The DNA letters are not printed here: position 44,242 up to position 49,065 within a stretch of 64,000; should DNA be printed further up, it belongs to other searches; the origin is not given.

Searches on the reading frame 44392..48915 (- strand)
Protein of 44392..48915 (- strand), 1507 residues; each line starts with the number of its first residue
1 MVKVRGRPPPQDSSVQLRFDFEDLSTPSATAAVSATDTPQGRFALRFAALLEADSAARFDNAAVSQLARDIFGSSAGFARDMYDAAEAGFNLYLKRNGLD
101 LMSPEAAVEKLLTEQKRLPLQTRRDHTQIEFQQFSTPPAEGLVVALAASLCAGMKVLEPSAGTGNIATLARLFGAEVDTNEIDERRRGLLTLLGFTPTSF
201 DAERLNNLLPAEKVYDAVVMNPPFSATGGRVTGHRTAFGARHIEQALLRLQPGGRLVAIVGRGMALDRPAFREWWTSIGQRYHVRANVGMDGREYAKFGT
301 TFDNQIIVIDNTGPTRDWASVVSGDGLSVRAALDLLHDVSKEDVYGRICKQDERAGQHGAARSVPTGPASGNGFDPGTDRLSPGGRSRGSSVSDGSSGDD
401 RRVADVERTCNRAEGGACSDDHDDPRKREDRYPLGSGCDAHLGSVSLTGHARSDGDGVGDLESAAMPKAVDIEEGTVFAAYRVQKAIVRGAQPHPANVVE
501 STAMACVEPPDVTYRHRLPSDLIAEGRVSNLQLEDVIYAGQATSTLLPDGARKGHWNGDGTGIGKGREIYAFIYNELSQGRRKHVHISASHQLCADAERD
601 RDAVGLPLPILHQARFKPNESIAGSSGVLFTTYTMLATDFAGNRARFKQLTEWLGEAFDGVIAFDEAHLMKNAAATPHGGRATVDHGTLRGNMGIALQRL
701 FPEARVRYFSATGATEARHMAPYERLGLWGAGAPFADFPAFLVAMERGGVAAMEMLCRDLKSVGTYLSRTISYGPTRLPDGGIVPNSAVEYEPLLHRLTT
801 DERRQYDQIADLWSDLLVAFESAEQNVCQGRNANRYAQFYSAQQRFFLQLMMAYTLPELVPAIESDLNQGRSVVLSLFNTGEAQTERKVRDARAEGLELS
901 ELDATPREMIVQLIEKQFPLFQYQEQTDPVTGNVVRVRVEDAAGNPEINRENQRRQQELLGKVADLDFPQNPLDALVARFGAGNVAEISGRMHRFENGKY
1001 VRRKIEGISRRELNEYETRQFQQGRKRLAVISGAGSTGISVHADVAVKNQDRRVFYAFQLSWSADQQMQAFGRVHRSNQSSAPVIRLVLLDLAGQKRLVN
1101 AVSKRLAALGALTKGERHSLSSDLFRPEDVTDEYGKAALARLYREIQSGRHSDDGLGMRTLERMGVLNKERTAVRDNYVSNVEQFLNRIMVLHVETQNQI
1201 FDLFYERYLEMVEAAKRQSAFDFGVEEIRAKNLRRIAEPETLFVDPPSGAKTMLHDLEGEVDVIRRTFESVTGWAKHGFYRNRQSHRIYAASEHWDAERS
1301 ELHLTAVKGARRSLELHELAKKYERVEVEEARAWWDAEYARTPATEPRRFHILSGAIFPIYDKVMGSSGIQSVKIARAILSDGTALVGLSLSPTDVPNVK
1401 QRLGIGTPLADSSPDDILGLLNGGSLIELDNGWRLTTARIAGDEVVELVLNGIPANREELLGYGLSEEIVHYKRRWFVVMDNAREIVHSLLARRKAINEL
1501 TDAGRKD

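Call 91: search_protein_families(library=pfam, proteins=[window:44392-48915:-], max_evalue=0.0001)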
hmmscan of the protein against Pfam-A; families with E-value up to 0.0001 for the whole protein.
window:44392-48915:- (1507 aa): 2 families
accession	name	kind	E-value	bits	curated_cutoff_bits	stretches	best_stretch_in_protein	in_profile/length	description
PF13872.12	AAA_34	-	4.2e-92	308.8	27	1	493-774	1-285/306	P-loop containing NTP hydrolase pore-1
PF13871.12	Helicase_C_4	-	6.7e-69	233.1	30.5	1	971-1226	1-270/271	C-terminal domain on Strawberry notch homologue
